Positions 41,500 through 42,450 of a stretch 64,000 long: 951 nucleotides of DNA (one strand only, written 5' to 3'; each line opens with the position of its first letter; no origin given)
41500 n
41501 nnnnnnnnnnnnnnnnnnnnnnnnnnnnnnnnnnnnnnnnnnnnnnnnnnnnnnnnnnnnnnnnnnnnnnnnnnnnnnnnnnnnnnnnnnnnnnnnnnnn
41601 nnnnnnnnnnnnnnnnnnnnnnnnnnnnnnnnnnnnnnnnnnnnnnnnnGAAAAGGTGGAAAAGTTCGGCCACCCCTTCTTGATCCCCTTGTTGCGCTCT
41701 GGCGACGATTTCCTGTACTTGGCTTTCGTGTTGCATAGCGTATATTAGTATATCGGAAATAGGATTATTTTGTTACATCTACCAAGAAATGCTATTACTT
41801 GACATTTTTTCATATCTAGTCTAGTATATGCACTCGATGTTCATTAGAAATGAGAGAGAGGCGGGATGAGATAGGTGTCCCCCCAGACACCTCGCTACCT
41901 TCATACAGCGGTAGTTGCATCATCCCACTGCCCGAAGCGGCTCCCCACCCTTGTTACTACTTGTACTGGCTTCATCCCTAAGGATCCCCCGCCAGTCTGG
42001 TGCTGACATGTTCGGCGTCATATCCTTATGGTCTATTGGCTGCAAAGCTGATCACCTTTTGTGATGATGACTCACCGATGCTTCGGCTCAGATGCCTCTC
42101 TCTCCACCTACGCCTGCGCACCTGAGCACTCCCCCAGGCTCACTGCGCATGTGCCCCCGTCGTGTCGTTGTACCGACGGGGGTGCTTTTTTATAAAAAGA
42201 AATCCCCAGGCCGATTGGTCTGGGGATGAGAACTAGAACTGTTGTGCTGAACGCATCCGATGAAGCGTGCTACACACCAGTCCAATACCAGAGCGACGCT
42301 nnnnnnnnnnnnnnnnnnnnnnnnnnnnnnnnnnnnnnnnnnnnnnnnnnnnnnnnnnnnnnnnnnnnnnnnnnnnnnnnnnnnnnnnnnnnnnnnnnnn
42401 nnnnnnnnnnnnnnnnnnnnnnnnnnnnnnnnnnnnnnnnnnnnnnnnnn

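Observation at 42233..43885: Heliorhodopsin in a compact three-gene membrane-protein operon next to an MFS transporter, with no retinal pathway in the window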

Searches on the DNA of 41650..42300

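Call 24: search_rna_families(source=window, start=41650, end=42300, threshold=evalue, max_evalue=10)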
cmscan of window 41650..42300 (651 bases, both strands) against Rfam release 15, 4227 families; matches with E-value up to 10: 5.
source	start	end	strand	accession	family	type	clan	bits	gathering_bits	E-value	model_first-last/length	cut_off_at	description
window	42149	42227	-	RF02450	ncr1175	Gene; sRNA;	-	20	60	0.43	1-110/110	no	Bacillus sRNA ncr1175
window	42192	42229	+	RF02416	TCV_H4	Cis-reg;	-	17.1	50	3.6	1-51/51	no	Turnip crinkle virus 3'UTR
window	42195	42237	-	RF02399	NsiR1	Gene; sRNA;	-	15.1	39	3.2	1-60/60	no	Nitrogen stress-induced RNA 1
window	42121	42190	+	RF02837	anti-hemB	Gene; sRNA;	-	12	49.5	6.5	1-81/81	no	Burkholderia RNA 7 (anti-hemB)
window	41903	41952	-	RF01136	sR28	Gene; snRNA; snoRNA; CD-box;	-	11.4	39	2.5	1-55/55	no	Small nucleolar RNA sR28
